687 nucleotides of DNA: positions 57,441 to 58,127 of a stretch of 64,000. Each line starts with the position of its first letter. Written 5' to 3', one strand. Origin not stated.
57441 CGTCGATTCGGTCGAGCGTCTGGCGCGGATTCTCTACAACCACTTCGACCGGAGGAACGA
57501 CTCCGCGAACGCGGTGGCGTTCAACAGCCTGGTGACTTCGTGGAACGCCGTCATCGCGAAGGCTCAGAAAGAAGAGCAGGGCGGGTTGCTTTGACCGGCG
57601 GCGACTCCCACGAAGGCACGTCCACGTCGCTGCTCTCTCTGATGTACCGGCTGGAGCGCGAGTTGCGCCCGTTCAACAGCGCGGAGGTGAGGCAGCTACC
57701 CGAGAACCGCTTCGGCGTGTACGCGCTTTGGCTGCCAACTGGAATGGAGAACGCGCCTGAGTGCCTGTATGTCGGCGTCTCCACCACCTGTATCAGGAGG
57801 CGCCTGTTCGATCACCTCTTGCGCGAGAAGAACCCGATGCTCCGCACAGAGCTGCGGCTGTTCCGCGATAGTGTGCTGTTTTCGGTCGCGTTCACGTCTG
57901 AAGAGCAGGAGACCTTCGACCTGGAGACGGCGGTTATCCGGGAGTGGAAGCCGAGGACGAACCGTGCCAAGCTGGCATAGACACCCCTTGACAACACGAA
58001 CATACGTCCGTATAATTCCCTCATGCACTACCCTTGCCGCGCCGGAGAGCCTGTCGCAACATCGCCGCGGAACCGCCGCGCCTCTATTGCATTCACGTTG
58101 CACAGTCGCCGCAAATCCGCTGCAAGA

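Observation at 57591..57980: Minimal GIY-YIG nuclease translationally coupled to the methyltransferase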

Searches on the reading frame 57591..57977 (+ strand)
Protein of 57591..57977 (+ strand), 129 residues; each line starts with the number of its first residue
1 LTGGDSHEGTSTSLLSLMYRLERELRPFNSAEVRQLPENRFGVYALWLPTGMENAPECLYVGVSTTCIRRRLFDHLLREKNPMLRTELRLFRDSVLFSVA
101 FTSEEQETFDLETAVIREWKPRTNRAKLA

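Call 3: search_protein_families(library=pfam, proteins=[window:57591-57977:+], max_evalue=1)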
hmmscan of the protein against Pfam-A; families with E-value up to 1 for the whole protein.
window:57591-57977:+ (129 aa): 1 family
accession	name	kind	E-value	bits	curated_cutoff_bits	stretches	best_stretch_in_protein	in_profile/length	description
PF01541.30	GIY-YIG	-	0.00088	20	22.6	1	55-121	11-74/78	GIY-YIG catalytic domain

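Call 5: search_protein_families(library=padloc, proteins=[window:57591-57977:+], max_evalue=0.1)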
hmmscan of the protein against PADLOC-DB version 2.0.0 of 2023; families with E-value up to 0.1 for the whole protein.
window:57591-57977:+ (129 aa): 1 family
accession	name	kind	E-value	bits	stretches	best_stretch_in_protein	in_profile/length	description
PDLC04921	PDC-S14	-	0.012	12.9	1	39-83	47-89/280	-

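Call 6: search_protein_families(library=ncbifam, proteins=[window:57591-57977:+], max_evalue=0.1)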
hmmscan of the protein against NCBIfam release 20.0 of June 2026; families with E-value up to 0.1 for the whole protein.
window:57591-57977:+ (129 aa): 6 families
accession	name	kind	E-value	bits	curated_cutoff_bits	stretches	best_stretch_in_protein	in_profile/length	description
NF011261.0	PRK14667.1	equivalog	0.00058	18.5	818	1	53-124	23-91/567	excinuclease ABC subunit C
NF011263.0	PRK14669.1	equivalog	0.013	14.1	1108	1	33-124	7-90/624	excinuclease ABC subunit C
NF007833.0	PRK10545.1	equivalog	0.014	14.5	367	1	33-125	28-108/289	excinuclease Cho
NF011260.0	PRK14666.1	equivalog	0.02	13.6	649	1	54-124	21-89/698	excinuclease ABC subunit C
NF005906.0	PRK07883.1-4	equivalog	0.02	13.3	495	1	33-127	209-295/563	DEDD exonuclease domain-containing protein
TIGR00194.1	uvrC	equivalog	0.025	13.3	285.45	1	42-124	13-86/574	excinuclease ABC subunit UvrC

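Call 7: find_homologous_proteins(query=window:57591-57977:+, max_evalue=0.001)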
Query window:57591-57977:+ (129 aa): 17 proteins with E <= 0.001 among 50 candidates.
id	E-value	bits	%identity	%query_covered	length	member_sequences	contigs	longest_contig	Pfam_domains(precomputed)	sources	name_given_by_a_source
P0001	2.8e-68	245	100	87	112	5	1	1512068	-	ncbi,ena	-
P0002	9.6e-58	211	77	98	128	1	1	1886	-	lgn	-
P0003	2.6e-56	207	77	96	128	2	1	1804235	-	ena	-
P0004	4.5e-56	206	76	98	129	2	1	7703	-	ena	-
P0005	2.6e-55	203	73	99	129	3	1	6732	-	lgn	-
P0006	1.2e-49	185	70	99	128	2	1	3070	-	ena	-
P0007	1.6e-45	172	63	100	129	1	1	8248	-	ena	-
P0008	3.0e-43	164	68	88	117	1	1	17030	-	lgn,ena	-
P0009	5.2e-42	160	60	100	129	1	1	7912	-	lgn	-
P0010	8.0e-41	157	63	95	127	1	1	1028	PF01541.31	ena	-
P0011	3.9e-38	148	58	97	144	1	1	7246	-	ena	-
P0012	2.3e-37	145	59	94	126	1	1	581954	-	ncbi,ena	-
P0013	4.3e-37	145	62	87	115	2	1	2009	-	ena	-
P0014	4.2e-36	141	60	91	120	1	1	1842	-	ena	-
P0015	9.5e-35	137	55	94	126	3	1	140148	-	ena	-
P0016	3.0e-34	135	58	87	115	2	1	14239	-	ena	-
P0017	1.3e-32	130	59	83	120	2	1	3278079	-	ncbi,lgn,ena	-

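Call 8: search_solved_structures(query=window:57591-57977:+, max_evalue=10, show_alignments=3)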
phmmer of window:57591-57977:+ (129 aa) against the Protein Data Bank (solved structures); distinct sequences matched with E-value up to 10: 5.
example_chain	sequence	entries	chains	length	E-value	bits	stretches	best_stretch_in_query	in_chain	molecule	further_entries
5c8h_A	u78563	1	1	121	0.38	13.8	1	32-98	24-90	Origin recognition complex subunit 2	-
5uj8_E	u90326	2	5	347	1.2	12.2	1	32-97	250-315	Origin recognition complex subunit 2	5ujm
1ycz_A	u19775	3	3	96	1.4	12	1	70-124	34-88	UvrABC system protein C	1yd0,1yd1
1yd2_A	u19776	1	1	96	1.4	12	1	70-124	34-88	UvrABC system protein C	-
7s00_c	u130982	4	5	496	1.6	11.8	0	69-104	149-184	DNA-directed RNA polymerase beta subunit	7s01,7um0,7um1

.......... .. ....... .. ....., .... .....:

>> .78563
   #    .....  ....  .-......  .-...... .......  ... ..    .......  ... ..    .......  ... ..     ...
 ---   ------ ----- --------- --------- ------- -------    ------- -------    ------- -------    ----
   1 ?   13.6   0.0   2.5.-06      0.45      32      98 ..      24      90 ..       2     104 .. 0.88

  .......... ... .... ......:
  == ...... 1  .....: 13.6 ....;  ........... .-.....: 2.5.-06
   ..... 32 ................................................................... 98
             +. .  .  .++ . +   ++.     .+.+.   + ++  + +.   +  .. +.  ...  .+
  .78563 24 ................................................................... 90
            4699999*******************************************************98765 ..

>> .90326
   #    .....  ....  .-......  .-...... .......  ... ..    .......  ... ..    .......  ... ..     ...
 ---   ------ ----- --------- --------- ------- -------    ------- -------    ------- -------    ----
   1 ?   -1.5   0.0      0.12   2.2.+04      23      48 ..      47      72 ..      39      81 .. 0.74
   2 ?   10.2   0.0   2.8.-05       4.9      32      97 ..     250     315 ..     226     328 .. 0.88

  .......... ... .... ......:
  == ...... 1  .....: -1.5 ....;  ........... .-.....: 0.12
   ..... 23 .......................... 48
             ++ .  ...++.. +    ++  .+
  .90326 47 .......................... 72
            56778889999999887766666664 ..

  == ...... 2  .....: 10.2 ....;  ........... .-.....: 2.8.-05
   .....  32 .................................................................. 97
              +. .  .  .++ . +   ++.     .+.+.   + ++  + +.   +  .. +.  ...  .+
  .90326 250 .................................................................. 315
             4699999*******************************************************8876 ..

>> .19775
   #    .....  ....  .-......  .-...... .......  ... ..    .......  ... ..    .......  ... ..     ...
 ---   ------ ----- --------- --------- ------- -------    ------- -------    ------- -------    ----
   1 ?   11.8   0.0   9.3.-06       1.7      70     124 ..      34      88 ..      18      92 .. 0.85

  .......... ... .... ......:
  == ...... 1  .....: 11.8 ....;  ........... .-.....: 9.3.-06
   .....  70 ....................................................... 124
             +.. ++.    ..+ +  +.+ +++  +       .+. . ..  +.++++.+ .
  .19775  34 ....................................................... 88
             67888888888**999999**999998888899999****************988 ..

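Call 10: find_encoding_contigs(protein=P0001, flank=10000, max_places=3)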
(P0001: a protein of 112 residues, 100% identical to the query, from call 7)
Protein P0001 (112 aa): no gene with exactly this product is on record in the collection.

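Call 11: find_encoding_contigs(protein=P0003, flank=10000, max_places=3)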
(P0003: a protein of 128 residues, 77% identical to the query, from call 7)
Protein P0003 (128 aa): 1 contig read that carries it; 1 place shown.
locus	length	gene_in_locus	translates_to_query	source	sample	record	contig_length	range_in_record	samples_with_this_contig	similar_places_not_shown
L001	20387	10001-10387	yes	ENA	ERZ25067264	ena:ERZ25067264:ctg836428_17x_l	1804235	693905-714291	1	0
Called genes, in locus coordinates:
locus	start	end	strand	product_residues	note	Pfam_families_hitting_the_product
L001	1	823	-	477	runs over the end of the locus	PF22039:HUTI_composite_bact (faint), PF01979:Amidohydro_1, PF07969:Amidohydro_3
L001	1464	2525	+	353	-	PF01408:GFO_IDH_MocA, PF22725:GFO_IDH_MocA_C3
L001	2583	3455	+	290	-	PF04909:Amidohydro_2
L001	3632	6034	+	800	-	PF18731:HEPN_Swt1 (weak), PF04465:DUF499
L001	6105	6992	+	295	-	-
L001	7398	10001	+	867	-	PF01170:UPF0020 (faint)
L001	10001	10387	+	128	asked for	-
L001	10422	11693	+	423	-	PF01408:GFO_IDH_MocA, PF02894:GFO_IDH_MocA_C, PF22725:GFO_IDH_MocA_C3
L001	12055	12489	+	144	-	PF01850:PIN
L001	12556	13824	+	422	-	PF01408:GFO_IDH_MocA, PF02894:GFO_IDH_MocA_C, PF22725:GFO_IDH_MocA_C3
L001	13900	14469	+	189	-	PF01936:NYN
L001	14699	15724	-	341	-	-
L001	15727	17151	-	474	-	PF08811:DUF1800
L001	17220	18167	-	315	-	PF01555:N6_N4_Mtase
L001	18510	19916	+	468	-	PF01425:Amidase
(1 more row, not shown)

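Call 12: find_encoding_contigs(protein=P0012, flank=10000, max_places=3)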
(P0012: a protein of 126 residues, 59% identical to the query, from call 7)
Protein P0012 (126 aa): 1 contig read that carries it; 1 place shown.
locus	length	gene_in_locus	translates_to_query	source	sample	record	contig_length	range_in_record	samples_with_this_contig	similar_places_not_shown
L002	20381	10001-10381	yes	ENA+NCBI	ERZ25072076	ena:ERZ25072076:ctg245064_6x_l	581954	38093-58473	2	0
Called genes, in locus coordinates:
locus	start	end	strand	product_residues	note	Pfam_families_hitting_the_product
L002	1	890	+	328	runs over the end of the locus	PF13384:HTH_23 (weak), PF13518:HTH_28 (faint), PF13592:HTH_33 (faint), PF13565:HTH_32, PF01498:HTH_Tnp_Tc3_2 (weak), PF00665:rve, PF13683:rve_3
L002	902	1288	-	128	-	-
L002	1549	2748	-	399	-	PF08843:AbiEii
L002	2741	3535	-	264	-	PF13338:AbiEi_4 (weak)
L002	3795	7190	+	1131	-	PF18731:HEPN_Swt1 (weak), PF04465:DUF499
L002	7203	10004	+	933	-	PF06634:DUF1156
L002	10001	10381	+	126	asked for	-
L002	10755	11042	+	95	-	-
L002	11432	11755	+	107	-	PF13384:HTH_23 (weak), PF13518:HTH_28 (weak), PF13551:HTH_29 (weak)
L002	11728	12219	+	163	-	-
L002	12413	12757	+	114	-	-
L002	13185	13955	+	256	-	-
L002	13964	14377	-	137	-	-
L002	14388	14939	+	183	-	-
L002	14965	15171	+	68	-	PF12728:HTH_17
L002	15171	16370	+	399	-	PF14659:Phage_int_SAM_3, PF00589:Phage_integrase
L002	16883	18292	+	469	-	PF01425:Amidase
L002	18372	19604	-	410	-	PF02771:Acyl-CoA_dh_N, PF02770:Acyl-CoA_dh_M, PF00441:Acyl-CoA_dh_1, PF08028:Acyl-CoA_dh_2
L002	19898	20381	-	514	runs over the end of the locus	PF22039:HUTI_composite_bact, PF01979:Amidohydro_1, PF07969:Amidohydro_3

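Call 13: find_encoding_contigs(protein=P0017, flank=10000, max_places=3)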
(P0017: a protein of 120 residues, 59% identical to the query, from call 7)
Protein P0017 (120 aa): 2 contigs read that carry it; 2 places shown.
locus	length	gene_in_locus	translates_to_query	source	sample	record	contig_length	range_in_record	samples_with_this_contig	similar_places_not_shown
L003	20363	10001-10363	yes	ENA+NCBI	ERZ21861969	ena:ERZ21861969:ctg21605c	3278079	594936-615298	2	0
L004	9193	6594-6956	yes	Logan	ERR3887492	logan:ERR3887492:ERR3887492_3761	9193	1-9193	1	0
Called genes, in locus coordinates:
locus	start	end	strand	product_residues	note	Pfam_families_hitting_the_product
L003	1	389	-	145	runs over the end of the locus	-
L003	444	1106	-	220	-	PF01032:FecCD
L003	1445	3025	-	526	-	PF00239:Resolvase, PF07508:Recombinase, PF13408:Zn_ribbon_recom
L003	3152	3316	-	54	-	PF21247:Fic-like_C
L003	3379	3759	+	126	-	-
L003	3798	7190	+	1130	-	PF18731:HEPN_Swt1 (weak), PF04465:DUF499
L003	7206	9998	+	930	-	PF06634:DUF1156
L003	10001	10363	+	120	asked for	-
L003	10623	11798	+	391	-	PF01381:HTH_3 (faint), PF13560:HTH_31 (weak), PF06114:Peptidase_M78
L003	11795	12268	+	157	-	PF14367:DUF4411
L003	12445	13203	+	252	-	-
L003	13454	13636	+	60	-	-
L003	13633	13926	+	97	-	-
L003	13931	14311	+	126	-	PF01381:HTH_3 (weak)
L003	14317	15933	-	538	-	PF01047:MarR (faint), PF13814:Replic_Relax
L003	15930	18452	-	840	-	PF10412:TrwB_AAD_bind (faint)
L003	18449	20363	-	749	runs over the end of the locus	PF11130:TraC_F_IV (weak), PF19044:P-loop_TraG, PF01935:DUF87 (faint), PF12846:AAA_10 (weak)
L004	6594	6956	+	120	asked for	-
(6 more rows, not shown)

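Call 14: find_encoding_contigs(protein=P0015, flank=10000, max_places=3)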
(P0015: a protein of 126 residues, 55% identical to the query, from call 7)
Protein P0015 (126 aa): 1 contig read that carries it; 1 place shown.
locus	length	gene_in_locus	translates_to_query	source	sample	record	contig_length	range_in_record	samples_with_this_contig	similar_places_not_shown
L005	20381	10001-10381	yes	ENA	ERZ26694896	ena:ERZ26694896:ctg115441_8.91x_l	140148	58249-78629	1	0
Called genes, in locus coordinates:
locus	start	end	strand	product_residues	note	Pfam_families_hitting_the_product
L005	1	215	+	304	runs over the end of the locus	PF00528:BPD_transp_1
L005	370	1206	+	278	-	PF00528:BPD_transp_1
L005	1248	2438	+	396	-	PF02012:BNR (faint), PF13088:BNR_2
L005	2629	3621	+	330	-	PF01408:GFO_IDH_MocA, PF02894:GFO_IDH_MocA_C, PF22725:GFO_IDH_MocA_C3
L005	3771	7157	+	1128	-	PF18731:HEPN_Swt1 (weak), PF04465:DUF499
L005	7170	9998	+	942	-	PF06634:DUF1156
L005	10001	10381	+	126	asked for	-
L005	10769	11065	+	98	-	-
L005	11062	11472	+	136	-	PF01850:PIN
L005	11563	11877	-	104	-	PF07883:Cupin_2 (weak)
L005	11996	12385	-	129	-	PF15919:HicB_lk_antitox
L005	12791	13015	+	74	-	-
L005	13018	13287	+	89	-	PF24732:ParE_like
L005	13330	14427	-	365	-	PF01571:GCV_T, PF08669:GCV_T_C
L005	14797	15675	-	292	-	-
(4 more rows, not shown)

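Call 15: find_encoding_contigs(protein=P0016, flank=10000, max_places=3)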
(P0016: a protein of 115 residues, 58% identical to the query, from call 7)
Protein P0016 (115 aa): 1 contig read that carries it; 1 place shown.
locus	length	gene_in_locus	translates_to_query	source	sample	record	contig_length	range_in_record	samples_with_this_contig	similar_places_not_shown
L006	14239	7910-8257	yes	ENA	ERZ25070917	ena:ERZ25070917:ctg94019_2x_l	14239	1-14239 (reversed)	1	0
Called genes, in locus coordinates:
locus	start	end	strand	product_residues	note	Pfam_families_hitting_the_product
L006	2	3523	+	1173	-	?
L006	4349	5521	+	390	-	-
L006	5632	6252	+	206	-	-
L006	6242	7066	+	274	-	-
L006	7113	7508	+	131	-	-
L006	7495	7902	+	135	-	PF01850:PIN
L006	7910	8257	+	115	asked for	-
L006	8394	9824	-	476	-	PF01979:Amidohydro_1, PF07969:Amidohydro_3 (faint)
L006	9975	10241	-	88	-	-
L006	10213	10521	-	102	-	PF05685:Uma2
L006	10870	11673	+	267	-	PF00753:Lactamase_B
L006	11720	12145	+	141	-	PF01243:PNPOx_N, PF12900:Pyridox_ox_2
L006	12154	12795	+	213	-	-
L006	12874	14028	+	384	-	PF00083:Sugar_tr (faint), PF07690:MFS_1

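Call 17: search_solved_structures(query=A1, max_evalue=10, show_alignments=3)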
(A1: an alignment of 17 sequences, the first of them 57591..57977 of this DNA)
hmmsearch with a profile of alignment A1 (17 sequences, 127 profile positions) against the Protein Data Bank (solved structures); distinct sequences matched with E-value up to 10: 6.
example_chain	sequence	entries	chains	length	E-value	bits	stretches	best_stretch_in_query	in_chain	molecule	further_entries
1ycz_A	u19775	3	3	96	0.026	17.4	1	68-124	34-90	UvrABC system protein C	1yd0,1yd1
1yd2_A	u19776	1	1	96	0.027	17.3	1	68-124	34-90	UvrABC system protein C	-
1yd4_A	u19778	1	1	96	0.03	17.2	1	68-124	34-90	UvrABC system protein C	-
1yd3_A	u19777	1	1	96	0.038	16.9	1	68-124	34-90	UvrABC system protein C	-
1yd6_A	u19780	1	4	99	0.076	15.9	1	55-123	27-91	UvrC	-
1yd5_A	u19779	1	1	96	0.17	14.8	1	68-121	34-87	UvrABC system protein C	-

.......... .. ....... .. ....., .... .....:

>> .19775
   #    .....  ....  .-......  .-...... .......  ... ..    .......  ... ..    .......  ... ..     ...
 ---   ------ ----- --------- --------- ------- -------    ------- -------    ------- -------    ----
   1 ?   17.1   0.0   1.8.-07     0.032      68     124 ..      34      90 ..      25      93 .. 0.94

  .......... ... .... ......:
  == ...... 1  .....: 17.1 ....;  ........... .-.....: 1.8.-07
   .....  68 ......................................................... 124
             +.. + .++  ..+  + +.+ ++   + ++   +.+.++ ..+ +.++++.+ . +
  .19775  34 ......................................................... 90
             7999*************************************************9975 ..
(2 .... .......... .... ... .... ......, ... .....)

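Call 24: predict_structure(alignment_id=A1)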
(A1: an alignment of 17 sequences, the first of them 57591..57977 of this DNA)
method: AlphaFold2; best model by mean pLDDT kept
length: 129 residues; sequences in the alignment: 17
mean_pLDDT: 87.0   pTM: 0.81
mean pLDDT of the five models: 87.0, 85.8, 85.6, 85.4, 84.9
residues with pLDDT >= 90: 92; 70-90: 20; 50-70: 8; < 50: 9
segments of 3 or more residues with pLDDT < 50: 1-9
pLDDT, mean of each block of 10 residues (from residue 1): 43 90 95 94 93 77 93 95 93 94 91 94 78
secondary structure, 60 per line:
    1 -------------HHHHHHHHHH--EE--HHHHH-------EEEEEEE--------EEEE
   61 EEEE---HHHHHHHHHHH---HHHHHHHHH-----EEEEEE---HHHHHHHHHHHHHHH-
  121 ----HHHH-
elements in order: H14-23 H30-34 E42-48 E57-64 H68-78 H82-90 E96-101 H105-119 H125-128

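Call 29: find_related_loci(query=A1, collection=genome_contigs, flank=10000)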
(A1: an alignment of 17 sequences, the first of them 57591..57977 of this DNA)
Query A1 (129 aa) in genome_contigs; peptide patterns used: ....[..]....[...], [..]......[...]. (x = any residue, [..] = any of these).
46 stretches matched a pattern; 34 encode a relative of the query (tblastn E <= 1e-3); 33 distinct loci.
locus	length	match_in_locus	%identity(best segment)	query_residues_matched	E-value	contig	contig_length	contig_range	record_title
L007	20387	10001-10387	58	1-129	1e-47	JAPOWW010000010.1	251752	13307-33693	MAG: Chloroflexota bacterium isolate COS3_bin_10 NODE_19_length_251752_cov_15.4541, whole genome shotgun sequence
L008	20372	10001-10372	58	6-129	5e-43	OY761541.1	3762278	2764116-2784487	MAG: Dehalococcoidia bacterium isolate f9b9afb7-0d58-404f-89de-58ff16bbafec genome assembly, chromosome: 1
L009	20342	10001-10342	63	15-128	6e-43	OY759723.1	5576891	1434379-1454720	MAG: Caldilineaceae bacterium isolate cb27a3f3-5ea9-4825-a433-acfe24f43893 genome assembly, chromosome: 1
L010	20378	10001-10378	58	1-129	3e-42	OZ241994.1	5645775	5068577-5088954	MAG: Caldilineaceae bacterium isolate 6436e655-f5e1-402a-b016-8a07f7acbd14 genome assembly, chromosome: 1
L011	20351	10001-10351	61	12-128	2e-41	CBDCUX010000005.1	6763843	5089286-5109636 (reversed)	MAG: Candidatus Poribacteria bacterium isolate e6ba5316-27cc-4a72-bad8-a94c688688a0 genome assembly, contig: contig_5, w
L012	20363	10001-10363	57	9-129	2e-41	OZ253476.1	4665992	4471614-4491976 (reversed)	MAG: Dehalococcoidia bacterium isolate f6f1a14d-75c1-44c4-996a-bd844335e16e genome assembly, chromosome: 1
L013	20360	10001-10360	56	8-127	3e-41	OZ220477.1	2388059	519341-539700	MAG: Dehalococcoidia bacterium isolate 4182ea2c-2fba-40db-a838-49949f89881d genome assembly, chromosome: 1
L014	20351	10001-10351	60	12-128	2e-41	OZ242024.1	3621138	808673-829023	MAG: Dehalococcoidia bacterium isolate d43f8009-68d3-414f-887a-1f958e937587 genome assembly, chromosome: 1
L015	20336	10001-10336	57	11-124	1e-40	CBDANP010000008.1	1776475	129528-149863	MAG: Dehalococcoidia bacterium isolate b4c8b7c9-9533-4910-ac39-d933c6e21fa7 genome assembly, contig: contig_8, whole gen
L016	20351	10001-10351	56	6-124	2e-40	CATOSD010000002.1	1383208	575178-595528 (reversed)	MAG: uncultured Dehalococcoidia bacterium isolate 4f5989e1-1bb7-4cc9-858f-0bb28372e22c genome assembly, contig: contig_2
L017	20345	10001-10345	60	15-128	2e-39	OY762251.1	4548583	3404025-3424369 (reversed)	MAG: Dehalococcoidia bacterium isolate d71b8fac-47d3-446e-896e-fb0c20447f33 genome assembly, chromosome: 1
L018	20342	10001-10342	56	9-124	1e-39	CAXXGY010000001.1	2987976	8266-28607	MAG: Dehalococcoidia bacterium isolate ef083763-748f-45eb-9ac4-f22ebc1e21af genome assembly, contig: contig_1, whole gen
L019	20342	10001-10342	53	9-124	3e-39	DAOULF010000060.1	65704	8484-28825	MAG TPA_asm: Dehalococcoidia bacterium isolate S8_384 87867, whole genome shotgun sequence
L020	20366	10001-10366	53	8-129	3e-39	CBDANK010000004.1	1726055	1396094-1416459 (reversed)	MAG: Dehalococcoidia bacterium isolate a1dbf65f-fdea-4ccb-8455-25db03c06324 genome assembly, contig: contig_4, whole gen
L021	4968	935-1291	55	11-129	3e-39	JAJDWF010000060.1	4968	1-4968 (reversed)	MAG: Dehalococcoidia bacterium isolate jk18x22bins.99 k141_749414, whole genome shotgun sequence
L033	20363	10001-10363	54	2-125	2e-35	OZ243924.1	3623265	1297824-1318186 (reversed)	MAG: Dehalococcoidia bacterium isolate 8ae34c4e-956f-4af6-a887-bf289f41e209 genome assembly, chromosome: 1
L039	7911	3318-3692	43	4-125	8e-27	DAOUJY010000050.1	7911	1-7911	MAG TPA_asm: Dehalococcoidia bacterium isolate S34_283 k113_447134, whole genome shotgun sequence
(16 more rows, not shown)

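Call 34: search_protein_families(library=padloc, proteins=[L033:17920-20361:+, L033:10159-13293:+, L033:14935-17916:+, L033:14011-14829:+, L006:2-3520:+, L039:1-1779:+], max_evalue=0.001)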
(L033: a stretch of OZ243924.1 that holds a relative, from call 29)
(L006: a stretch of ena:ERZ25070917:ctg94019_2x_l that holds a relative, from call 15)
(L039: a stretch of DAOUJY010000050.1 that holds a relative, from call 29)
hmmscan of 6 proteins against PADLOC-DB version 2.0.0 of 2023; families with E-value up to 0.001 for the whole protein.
L033:17920-20361:+ (814 aa): 42 families (the best 25 are shown)
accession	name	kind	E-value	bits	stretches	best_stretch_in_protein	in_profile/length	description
PDLC02707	PbeA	-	5.6e-60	201.7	1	22-433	2-392/672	PbeA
PDLC02621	DrmD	-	1.3e-53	180.6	2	312-485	139-318/1040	DrmD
PDLC02704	PbeA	-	1.1e-51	174.2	1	22-431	1-395/682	PbeA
PDLC00659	HmaA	-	2.3e-50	169.5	3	273-484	84-286/1176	SNF2 helicase / DEAD-box helicase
PDLC02623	DrmD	-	7.4e-49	164.3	1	308-813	115-612/1040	DrmD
PDLC02500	BrxHI|BrxHII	-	1.9e-46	157.1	3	599-814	341-563/933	BrxHI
PDLC02193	PLD_Helicase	-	1.9e-46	156.7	3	298-484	229-428/905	-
PDLC02703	PbeA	-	4.3e-44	149.1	1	23-270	2-246/626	PbeA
PDLC02619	DrmD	-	3.8e-39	132.5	2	271-485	10-210/872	DrmD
PDLC02504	BrxHI|BrxHII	-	6.9e-38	128.2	2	562-814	308-571/971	BrxHII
PDLC02843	DpdE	-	4.2e-36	122.3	2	292-496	157-325/1091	DpdE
PDLC02620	DrmD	-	1.3e-35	120.6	2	720-814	478-567/1060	DrmD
PDLC02572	DrmA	-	3.7e-34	115.9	2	313-500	137-323/1043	DrmA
PDLC02632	DrmD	-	1.9e-33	113.9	2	310-484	139-317/662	DrmD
PDLC02633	DrmD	-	8.8e-32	108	2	313-486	144-321/839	DrmD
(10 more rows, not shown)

L033:10159-13293:+ (1045 aa): 2 families
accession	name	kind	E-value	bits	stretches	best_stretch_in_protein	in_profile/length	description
PDLC00662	HmaC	-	9.8e-58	194.1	1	111-727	25-651/941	AAA+ ATPase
PDLC02192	DUF499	-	3e-34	116.1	1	129-612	34-507/1022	-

L033:14935-17916:+ (994 aa): 20 families
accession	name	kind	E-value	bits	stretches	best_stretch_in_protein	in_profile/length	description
PDLC00661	HmaB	-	6.4e-61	204.3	3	382-926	399-905/973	DNA-adenine methylase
PDLC00660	HmaB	-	9.3e-59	197.2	4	551-895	549-869/967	DNA-adenine methylase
PDLC02189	DUF1156_MTase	-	1.7e-40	137.1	4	655-766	600-709/944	-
PDLC03233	MTase_II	-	7.9e-38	128.5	4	556-726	477-634/731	Type II methyltransferase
PDLC03352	MTase_II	-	1.6e-29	100.4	2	377-733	382-739/1023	Type II methyltransferase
PDLC03314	MTase_II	-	5.6e-20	69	2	657-760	602-703/944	Type II methyltransferase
PDLC02541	PglX|PglXI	-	4.1e-14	49.7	2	654-709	541-596/919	PglXI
PDLC04134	mad2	-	9.2e-11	39.2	1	555-738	341-448/492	mads_2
PDLC03312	MTase_II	-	2e-10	37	1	555-706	1111-1233/1344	Type II methyltransferase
PDLC03346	MTase_II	-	4.8e-10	35.8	1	654-733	655-734/1068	Type II methyltransferase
PDLC03319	MTase_II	-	4e-09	33.8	1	557-604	277-324/503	Type II methyltransferase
PDLC03325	MTase_II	-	8.9e-06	22.7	0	117-166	83-132/426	Type II methyltransferase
PDLC03295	MTase_II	-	8.2e-05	20.2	0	649-694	43-88/292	Type II methyltransferase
PDLC03224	MTase_II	-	0.0001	19.3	0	566-590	291-315/481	Type II methyltransferase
PDLC03353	MTase_II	-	0.00012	19.7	1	559-682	14-81/260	Type II methyltransferase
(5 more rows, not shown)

L033:14011-14829:+ (273 aa): 0 families

L006:2-3520:+ (1173 aa): 0 families

L039:1-1779:+ (593 aa): 0 families
